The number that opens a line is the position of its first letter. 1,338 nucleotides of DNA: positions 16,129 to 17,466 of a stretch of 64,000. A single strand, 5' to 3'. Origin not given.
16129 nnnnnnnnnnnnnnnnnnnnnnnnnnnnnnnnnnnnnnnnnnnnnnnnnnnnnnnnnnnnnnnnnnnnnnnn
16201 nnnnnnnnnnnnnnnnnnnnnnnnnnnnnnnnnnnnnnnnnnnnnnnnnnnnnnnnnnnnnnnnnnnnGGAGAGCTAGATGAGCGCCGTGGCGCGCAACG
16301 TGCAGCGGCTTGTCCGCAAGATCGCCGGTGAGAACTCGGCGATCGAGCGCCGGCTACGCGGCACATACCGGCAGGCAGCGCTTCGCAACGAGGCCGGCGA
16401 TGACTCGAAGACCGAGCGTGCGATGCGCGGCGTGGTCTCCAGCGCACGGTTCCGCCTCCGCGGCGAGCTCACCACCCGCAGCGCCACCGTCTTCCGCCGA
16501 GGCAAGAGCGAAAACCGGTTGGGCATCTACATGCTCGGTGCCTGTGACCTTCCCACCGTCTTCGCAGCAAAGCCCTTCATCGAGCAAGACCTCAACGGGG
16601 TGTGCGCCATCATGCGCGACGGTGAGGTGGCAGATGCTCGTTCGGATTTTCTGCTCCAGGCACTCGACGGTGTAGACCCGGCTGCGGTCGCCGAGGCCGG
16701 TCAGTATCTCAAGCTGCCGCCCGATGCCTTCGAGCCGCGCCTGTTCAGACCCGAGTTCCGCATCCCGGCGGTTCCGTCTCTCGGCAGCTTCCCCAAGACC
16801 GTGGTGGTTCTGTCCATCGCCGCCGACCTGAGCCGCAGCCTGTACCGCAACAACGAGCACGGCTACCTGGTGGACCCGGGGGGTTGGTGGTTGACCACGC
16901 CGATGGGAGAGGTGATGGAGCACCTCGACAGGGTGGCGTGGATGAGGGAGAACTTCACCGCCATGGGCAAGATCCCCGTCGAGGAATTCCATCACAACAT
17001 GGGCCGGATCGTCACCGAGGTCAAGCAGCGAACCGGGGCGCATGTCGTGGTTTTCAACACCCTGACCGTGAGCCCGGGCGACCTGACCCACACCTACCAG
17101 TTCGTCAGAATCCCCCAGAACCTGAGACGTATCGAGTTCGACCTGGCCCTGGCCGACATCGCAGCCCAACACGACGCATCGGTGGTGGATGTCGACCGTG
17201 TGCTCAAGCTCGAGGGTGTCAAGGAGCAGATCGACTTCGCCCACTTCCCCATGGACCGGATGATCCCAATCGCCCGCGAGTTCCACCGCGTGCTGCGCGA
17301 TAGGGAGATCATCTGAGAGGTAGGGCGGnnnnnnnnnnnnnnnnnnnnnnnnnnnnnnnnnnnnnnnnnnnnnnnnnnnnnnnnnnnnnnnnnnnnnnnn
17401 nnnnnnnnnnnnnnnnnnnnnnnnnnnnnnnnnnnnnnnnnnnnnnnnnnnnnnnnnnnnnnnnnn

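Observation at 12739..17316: Divergent two-ACP locus with atypical alpha/beta hydrolases, SGNH-like paralogs and a lipoyl-like protein: an uncharacterised acyl-transfer cassette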

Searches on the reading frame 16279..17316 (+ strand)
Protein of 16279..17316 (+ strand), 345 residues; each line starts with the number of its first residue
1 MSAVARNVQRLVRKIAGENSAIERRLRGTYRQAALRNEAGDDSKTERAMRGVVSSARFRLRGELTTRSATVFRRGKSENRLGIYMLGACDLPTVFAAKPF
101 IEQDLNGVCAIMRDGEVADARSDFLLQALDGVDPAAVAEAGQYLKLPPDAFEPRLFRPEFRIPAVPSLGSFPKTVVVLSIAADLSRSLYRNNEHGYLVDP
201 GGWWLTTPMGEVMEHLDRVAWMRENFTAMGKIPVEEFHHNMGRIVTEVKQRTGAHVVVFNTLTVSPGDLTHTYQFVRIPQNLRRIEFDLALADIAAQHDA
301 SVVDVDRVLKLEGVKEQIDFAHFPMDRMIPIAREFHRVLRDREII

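Call 5: search_protein_families(library=ncbifam, proteins=[window:16279-17316:+], max_evalue=1)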
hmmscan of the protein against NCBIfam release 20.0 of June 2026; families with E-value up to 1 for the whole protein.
window:16279-17316:+ (345 aa): 0 families

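Call 6: search_protein_families(library=pfam, proteins=[window:16279-17316:+], max_evalue=1)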
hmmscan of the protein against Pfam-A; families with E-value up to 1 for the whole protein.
window:16279-17316:+ (345 aa): 1 family
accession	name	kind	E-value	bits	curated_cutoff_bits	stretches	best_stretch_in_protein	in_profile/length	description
PF13472.12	Lipase_GDSL_2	-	0.0046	17.9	32.9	1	232-311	79-155/178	GDSL-like Lipase/Acylhydrolase family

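Call 8: find_encoding_contigs(protein=window:16279-17316:+, flank=10000, max_places=6)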
Protein window:16279-17316:+ (345 aa): no gene with exactly this product is on record in the collection.

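Call 25: find_homologous_proteins(query=window:16279-17316:+, max_evalue=0.001)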
Query window:16279-17316:+ (345 aa): 123 proteins with E <= 0.001 among 8000 candidates; the best 120 are listed.
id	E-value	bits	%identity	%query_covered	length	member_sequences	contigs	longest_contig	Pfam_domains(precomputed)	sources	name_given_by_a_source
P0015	2.9e-222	755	97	100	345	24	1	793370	-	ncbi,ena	-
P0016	9.5e-125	434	56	100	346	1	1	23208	-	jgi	-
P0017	8.6e-119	415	55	97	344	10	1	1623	-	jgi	jgi:hypothetical protein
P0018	8.9e-115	401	52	100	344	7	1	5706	-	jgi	jgi:hypothetical protein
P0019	5.7e-112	392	51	100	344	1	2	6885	-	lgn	-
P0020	6.8e-112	392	52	100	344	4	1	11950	-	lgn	-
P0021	2.2e-110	387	50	100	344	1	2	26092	-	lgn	-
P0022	1.4e-106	374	49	100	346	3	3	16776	-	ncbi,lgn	-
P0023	2.6e-100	354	49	96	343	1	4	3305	-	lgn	-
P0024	2.8e-98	347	47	100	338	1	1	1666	-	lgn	-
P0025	5.7e-98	346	53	84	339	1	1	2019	-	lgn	-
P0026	3.5e-96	340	51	84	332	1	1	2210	-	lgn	-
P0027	4.9e-96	340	45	100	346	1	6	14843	-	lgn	-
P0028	5.2e-96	340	50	88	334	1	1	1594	-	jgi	jgi:hypothetical protein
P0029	1.9e-95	338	52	84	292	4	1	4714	-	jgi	jgi:hypothetical protein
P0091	1.1e-69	253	40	97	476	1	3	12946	PF00364.29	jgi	jgi:hypothetical protein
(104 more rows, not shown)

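Call 33: find_related_loci(query=A4, collection=genome_contigs, flank=10000)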
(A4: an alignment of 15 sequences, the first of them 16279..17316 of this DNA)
Query A4 (345 aa) in genome_contigs; peptide patterns used: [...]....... (x = any residue, [..] = any of these).
68 stretches matched a pattern; 46 encode a relative of the query (tblastn E <= 1e-3); 46 distinct loci.
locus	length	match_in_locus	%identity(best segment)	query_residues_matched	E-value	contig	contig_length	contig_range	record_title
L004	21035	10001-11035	97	1-345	0e+0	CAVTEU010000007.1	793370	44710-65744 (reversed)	MAG: uncultured Actinomycetes bacterium isolate MFD09267.bin.2.26 genome assembly, contig: contig_24685, whole genome sh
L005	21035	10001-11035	96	1-345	0e+0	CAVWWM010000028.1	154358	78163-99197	MAG: uncultured Actinomycetes bacterium isolate MFD00962.bin.2.219 genome assembly, contig: contig_51959, whole genome s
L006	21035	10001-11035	92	1-345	0e+0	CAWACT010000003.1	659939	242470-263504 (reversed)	MAG: uncultured Actinomycetes bacterium isolate MFD00962.bin.2.16 genome assembly, contig: contig_160505, whole genome s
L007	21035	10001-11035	95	1-345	0e+0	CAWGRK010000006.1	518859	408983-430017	MAG: uncultured Actinomycetes bacterium isolate MFD05747.bin.2.155 genome assembly, contig: contig_3487, whole genome sh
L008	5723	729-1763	92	1-345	0e+0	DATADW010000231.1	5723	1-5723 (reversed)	MAG TPA_asm: Acidimicrobiia bacterium isolate SMAG_U6761 k141_1029699, whole genome shotgun sequence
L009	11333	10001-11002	50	13-345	2e-110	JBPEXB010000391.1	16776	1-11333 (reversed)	MAG: Acidimicrobiia bacterium isolate MAG13 MAG13_MAG13_391, whole genome shotgun sequence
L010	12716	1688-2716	46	1-345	7e-91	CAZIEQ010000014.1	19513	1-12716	MAG TPA_asm: uncultured Acidimicrobiia bacterium isolate binchicken_co275_88 genome assembly, contig: NODE_3662_length_1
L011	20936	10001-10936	43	36-345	1e-85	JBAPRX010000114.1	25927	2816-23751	MAG: Candidatus Promineifilaceae bacterium isolate MFD01065_ilm_asm_bin18 k127_228470, whole genome shotgun sequence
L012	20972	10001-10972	44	10-345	4e-85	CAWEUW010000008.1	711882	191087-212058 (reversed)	MAG: uncultured Acidimicrobiia bacterium isolate MFD05567.bin.2.61 genome assembly, contig: contig_29070, whole genome s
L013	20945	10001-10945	45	13-339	1e-84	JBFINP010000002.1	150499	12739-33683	MAG: Acidimicrobiia bacterium isolate Mix_sand12.2021.10.G.66 k141_1548330_length_150499_cov_33.7209, whole genome shotg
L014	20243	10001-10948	43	13-340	1e-84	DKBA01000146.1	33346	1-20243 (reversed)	MAG TPA_asm: Acidimicrobiia bacterium UBA6912 UBA6912_contig_2653, whole genome shotgun sequence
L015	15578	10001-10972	43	10-345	3e-84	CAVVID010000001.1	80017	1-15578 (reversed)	MAG: uncultured Actinomycetota bacterium isolate MFD02840.bin.3.103 genome assembly, contig: contig_121057, whole genome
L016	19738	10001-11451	46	78-345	6e-84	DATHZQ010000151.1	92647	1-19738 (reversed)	MAG TPA_asm: Acidimicrobiia bacterium isolate SMAG_U16242 k141_399130, whole genome shotgun sequence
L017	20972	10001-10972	43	10-345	3e-83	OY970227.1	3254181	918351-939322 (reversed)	MAG: uncultured Acidimicrobiia bacterium isolate MFD06229.bin.1.171 genome assembly, chromosome: 1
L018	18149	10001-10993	42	1-345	9e-83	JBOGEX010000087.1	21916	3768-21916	MAG: Acidimicrobiia bacterium isolate M3-S_metawrap_bin.203 k127_4001212, whole genome shotgun sequence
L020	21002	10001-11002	43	9-345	1e-83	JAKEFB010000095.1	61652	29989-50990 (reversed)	MAG: Chloroflexota bacterium isolate PMV_2.24 PMV_2.24.k101_886681, whole genome shotgun sequence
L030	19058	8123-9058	42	33-345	4e-77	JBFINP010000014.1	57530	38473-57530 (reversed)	MAG: Acidimicrobiia bacterium isolate Mix_sand12.2021.10.G.66 k141_955337_length_57530_cov_32.3414, whole genome shotgun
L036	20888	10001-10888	43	43-339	2e-69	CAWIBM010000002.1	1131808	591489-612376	MAG: uncultured Acidimicrobiia bacterium isolate MFD09267.bin.2.87 genome assembly, contig: contig_12947, whole genome s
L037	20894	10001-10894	43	43-341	3e-69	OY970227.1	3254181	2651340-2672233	MAG: uncultured Acidimicrobiia bacterium isolate MFD06229.bin.1.171 genome assembly, chromosome: 1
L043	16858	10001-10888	41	43-339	2e-61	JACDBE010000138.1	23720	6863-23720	MAG: Acidimicrobiia bacterium isolate MGR_bin274 SD2897-2912_k127_118353, whole genome shotgun sequence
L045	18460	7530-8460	44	34-345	5e-59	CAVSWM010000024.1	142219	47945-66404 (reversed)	MAG: uncultured bacterium isolate MFD05684.bin.2.115 genome assembly, contig: contig_99183, whole genome shotgun sequenc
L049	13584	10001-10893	46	43-341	6e-57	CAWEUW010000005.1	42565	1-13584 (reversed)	MAG: uncultured Acidimicrobiia bacterium isolate MFD05567.bin.2.61 genome assembly, contig: contig_178335, whole genome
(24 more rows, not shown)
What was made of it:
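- On Exosortase-A associated hydrolase pair: The host is an Acidimicrobiia-like MAG (call 33).
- Tried and rejected: It was repeated with 15 sequences (call 33).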

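Call 40: search_protein_families(library=pfam, proteins=[L012:2536-5391:+, L012:12999-14588:+, L012:14584-16188:+, L012:5395-6204:+, L012:254-2473:+, L020:1333-2862:+, L017:7100-8896:-, L012:16222-17466:+, L012:17568-18560:+, L020:7519-8637:+], max_evalue=0.001)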
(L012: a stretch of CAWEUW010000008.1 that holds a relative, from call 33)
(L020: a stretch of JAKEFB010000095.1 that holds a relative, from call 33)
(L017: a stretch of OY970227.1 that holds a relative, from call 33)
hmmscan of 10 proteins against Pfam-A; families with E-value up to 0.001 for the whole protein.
L012:2536-5391:+ (952 aa): 2 families
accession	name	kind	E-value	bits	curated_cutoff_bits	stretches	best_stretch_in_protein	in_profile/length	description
PF00685.33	Sulfotransfer_1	-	3.8e-14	53.2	22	1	689-902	2-189/255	Sulfotransferase domain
PF13469.12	Sulfotransfer_3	-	7.6e-13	49.7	27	1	691-897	2-215/216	Sulfotransferase family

L012:12999-14588:+ (530 aa): 4 families
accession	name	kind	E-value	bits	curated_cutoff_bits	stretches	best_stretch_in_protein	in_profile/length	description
PF00441.29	Acyl-CoA_dh_1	-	1.4e-43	149.1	22.4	1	380-528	1-149/150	Acyl-CoA dehydrogenase, C-terminal domain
PF02771.21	Acyl-CoA_dh_N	-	4.2e-32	111.3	22.9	1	155-268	1-112/113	Acyl-CoA dehydrogenase, N-terminal domain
PF02770.24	Acyl-CoA_dh_M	-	6.8e-28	97.1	33.3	1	275-368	3-97/97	Acyl-CoA dehydrogenase, middle domain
PF08028.16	Acyl-CoA_dh_2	-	2.4e-13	51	22.7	1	399-517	5-133/134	Acyl-CoA dehydrogenase, C-terminal domain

L012:14584-16188:+ (535 aa): 2 families
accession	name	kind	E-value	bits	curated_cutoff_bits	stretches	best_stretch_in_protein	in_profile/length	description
PF00501.34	AMP-binding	-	3.5e-97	326.1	29.9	1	15-389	1-384/384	AMP-binding enzyme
PF13193.12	AMP-binding_C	-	1.5e-17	64.7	24.5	1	449-521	2-76/76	AMP-binding enzyme C-terminal domain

L012:5395-6204:+ (270 aa): 1 family
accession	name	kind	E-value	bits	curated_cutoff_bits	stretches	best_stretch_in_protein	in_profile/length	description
PF01522.26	Polysacc_deac_1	-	1.3e-22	80.5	23.1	1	81-209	3-117/124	Polysaccharide deacetylase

L012:254-2473:+ (740 aa): 11 families
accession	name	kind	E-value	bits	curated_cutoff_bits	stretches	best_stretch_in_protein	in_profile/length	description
PF02719.21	Polysacc_synt_2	-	1.5e-107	359.6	20.2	1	406-671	1-275/293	Polysaccharide biosynthesis protein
PF01370.27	Epimerase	-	2.2e-26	93.2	20.9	1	406-616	1-227/240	NAD dependent epimerase/dehydratase family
PF16363.11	GDP_Man_Dehyd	-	6.8e-18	65.7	27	1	407-610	1-233/332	GDP-mannose 4,6 dehydratase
PF04321.23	RmlD_sub_bind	-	1.3e-16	60.9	27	1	405-593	2-177/287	RmlD substrate binding domain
PF01073.25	3Beta_HSD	-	1.6e-12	47.5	22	1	407-534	1-123/280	3-beta hydroxysteroid dehydrogenase/isomerase family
PF13460.12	NAD_binding_10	-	2.8e-08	34.3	27.2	1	410-541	1-110/184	NAD(P)H-binding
PF00106.31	adh_short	-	1.1e-05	25.4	26.6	1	405-556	2-168/195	short chain dehydrogenase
PF13727.12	CoA_binding_3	-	1.4e-05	25.6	25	1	195-362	15-175/175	CoA-binding domain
PF07993.18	NAD_binding_4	-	2.5e-05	24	20.1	1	476-532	88-141/258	Male sterility protein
PF13561.12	adh_short_C2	-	9e-05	22.6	27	1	414-555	7-161/236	Enoyl-(Acyl carrier protein) reductase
PF05368.20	NmrA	-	0.00081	19.5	27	0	404-594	3-179/298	NmrA-like family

L020:1333-2862:+ (510 aa): 10 families
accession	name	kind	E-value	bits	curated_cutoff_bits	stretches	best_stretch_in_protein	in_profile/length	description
PF04820.20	Trp_halogenase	-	1.2e-25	90.7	21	2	63-149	1-95/458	Tryptophan halogenase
PF01494.25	FAD_binding_3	-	4.4e-13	49.6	22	1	63-383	3-311/349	FAD binding domain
PF12831.13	FAD_oxidored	-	5.2e-08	33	27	1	63-226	1-149/416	FAD dependent oxidoreductase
PF01266.30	DAO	-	8.4e-08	32.5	27.9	1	63-96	1-34/353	FAD dependent oxidoreductase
PF13450.12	NAD_binding_8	-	1e-06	29.4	21.9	1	66-94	1-29/68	NAD(P)-binding Rossmann-like domain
PF00890.30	FAD_binding_2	-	2.5e-06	27.4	20.4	1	63-94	1-32/414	FAD binding domain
PF07992.20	Pyr_redox_2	-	1.3e-05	25.2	26.1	1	63-95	2-35/291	Pyridine nucleotide-disulphide oxidoreductase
PF03486.20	HI0933_like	-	2.1e-05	24.5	50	1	63-94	2-33/244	HI0933-like protein Rossmann domain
PF01134.28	GIDA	-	0.00019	21.1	22.1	1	63-92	1-30/391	Glucose inhibited division protein A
PF01946.23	Thi4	-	0.00025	20.8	26.2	1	60-93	16-50/235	Thi4 family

L017:7100-8896:- (599 aa): 1 family
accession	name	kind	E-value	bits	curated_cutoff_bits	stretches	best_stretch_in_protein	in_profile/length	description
PF01594.21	AI-2E_transport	-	5.2e-55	187.3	34.3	1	98-404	5-308/327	AI-2E family transporter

L012:16222-17466:+ (415 aa): 2 families
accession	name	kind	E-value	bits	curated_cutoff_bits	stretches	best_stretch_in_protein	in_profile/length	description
PF02720.22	DUF222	-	6.1e-21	75.5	24.4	1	68-352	12-306/306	Domain of unknown function (DUF222)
PF01844.29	HNH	-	0.00067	20.2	21.4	0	355-399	4-46/47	HNH endonuclease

L012:17568-18560:+ (331 aa): 1 family
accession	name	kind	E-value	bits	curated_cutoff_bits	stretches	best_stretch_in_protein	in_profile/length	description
PF00892.27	EamA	-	2.2e-29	102.9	28.2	2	36-164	6-134/135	EamA-like transporter family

L020:7519-8637:+ (373 aa): 1 family
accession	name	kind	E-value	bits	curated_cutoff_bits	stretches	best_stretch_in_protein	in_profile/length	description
PF01757.29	Acyl_transf_3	-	1.2e-18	67.7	31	1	22-354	9-324/326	Acyltransferase domain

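Call 41: predict_structure(alignment_id=A1)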
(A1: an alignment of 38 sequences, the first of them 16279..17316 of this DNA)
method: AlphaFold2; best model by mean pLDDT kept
length: 345 residues; sequences in the alignment: 38
mean_pLDDT: 89.0   pTM: 0.86
mean pLDDT of the five models: 89.0, 88.7, 88.5, 86.1, 85.7
residues with pLDDT >= 90: 205; 70-90: 115; 50-70: 24; < 50: 1
segments of 3 or more residues with pLDDT < 50: none
pLDDT, mean of each block of 10 residues (from residue 1): 68 82 83 78 85 89 93 96 95 96 97 91 96 93 87 96 92 98 93 94 71 85 94 97 98 98 70 70 93 98 92 74 82 97 96
secondary structure, 60 per line:
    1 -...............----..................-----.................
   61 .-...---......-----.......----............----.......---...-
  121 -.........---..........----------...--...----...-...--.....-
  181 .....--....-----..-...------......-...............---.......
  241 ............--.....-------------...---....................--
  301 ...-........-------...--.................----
elements in order: H2-16 H21-38 H44-61 E63-65 E69-74 E80-86 H91-102 E107-113 H122-130 H134-143 E159-161 E170-172 E175-179 H181-185 E188-191 H209-214 H216-225 E226-230 H234-252 E255-259 H279-298 E301-303 H305-312 H325-341
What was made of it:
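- On SGNH/GDSL hydrolase superfamily (p345): AF2 pLDDT 89.0 (call 41).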

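Call 46: fold_search(model_id=the predicted structure, library=pdb)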
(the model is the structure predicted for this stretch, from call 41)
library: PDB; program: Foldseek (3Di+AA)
matches with E <= 10: 1504; with E <= 0.001: 18
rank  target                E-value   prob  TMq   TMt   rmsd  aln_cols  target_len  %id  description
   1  4h08                  1.5e-05  1.00  0.35  0.56   9.1       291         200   11  Crystal structure of a putative hydrolase (BT3161) from Bacteroides thetaiotaomicron VPI-5482 at 1.80 A resolution (released 2012-10-17)
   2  3rjt_A                2.9e-05  1.00  0.35  0.53   8.2       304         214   13  Crystal structure of lipolytic protein G-D-S-L family from Alicyclobacillus acidocaldarius subsp. acidocaldarius DSM 4 (released 2011-04-27)
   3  9hi5_B                9.5e-05  1.00  0.35  0.53   7.6       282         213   12  Structure of scaffold FI6-focused design_02 (released 2025-12-03)
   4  3mil_B                1.2e-04  1.00  0.36  0.49   8.3       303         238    9  Crystal structure of isoamyl acetate-hydrolyzing esterase from Saccharomyces cerevisiae (released 2010-11-24)
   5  1yzf                  1.3e-04  1.00  0.38  0.63   7.0       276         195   14  Crystal structure of the lipase/acylhydrolase from Enterococcus faecalis (released 2005-04-12)
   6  4s1p                  1.4e-04  1.00  0.34  0.58   9.9       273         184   12  Shel_16390 protein, a putative SGNH hydrolase from Slackia heliotrinireducens (released 2015-01-28)
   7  9hi4_D                2.5e-04  1.00  0.35  0.54   8.7       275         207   12  Structure of FI6-focused design_03 scaffold in complex with FI6-Fab (released 2025-12-03)
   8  4q9a_B                2.6e-04  1.00  0.33  0.49   7.9       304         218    8  Crystal structure of a putative GDSL-like lipase (PARMER_00689) from Parabacteroides merdae ATCC 43184 at 2.86 A resol (released 2014-06-25)
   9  9hi4_C                4.7e-04  1.00  0.36  0.55   7.2       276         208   13  Structure of FI6-focused design_03 scaffold in complex with FI6-Fab (released 2025-12-03)
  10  9hi5_C                4.7e-04  1.00  0.36  0.56   7.4       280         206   13  Structure of scaffold FI6-focused design_02 (released 2025-12-03)
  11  9hi6_A                5.0e-04  1.00  0.35  0.53   7.7       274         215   12  Structure of scaffold FI6-focused design_04 in complex with FI6-Fab (released 2025-12-03)
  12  3wry_A                5.3e-04  0.97  0.27  0.23  12.4       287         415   13  Crystal structure of helicase complex 2 (released 2014-08-13)
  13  4ppy_A                5.7e-04  1.00  0.34  0.52   9.0       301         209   10  Crystal structure of a putative acylhydrolase (BF3764) from Bacteroides fragilis NCTC 9343 at 2.00 A resolution (released 2014-04-02)
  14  2q0s_A                6.8e-04  1.00  0.32  0.48  12.2       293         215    8  Structure of the Inhibitor bound form of M. Smegmatis Aryl Esterase (released 2007-12-11)
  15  5jd3_G                7.2e-04  1.00  0.35  0.52   7.7       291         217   11  Crystal structure of LAE5, an alpha/beta hydrolase enzyme from the metagenome of Lake Arreo, Spain (released 2016-05-04)
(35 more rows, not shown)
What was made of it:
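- On SGNH/GDSL hydrolase superfamily (p345): The top 11 Foldseek PDB hits and most of the top 20 are SGNH/GDSL proteins, probability 1.0, best E 1.5e-5 (call 46).
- Closest known: SGNH/GDSL acyl-transferases and esterases. Same: Fold match: Foldseek probability 1.0, TM relative to target 0.46-0.63 (call 46).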
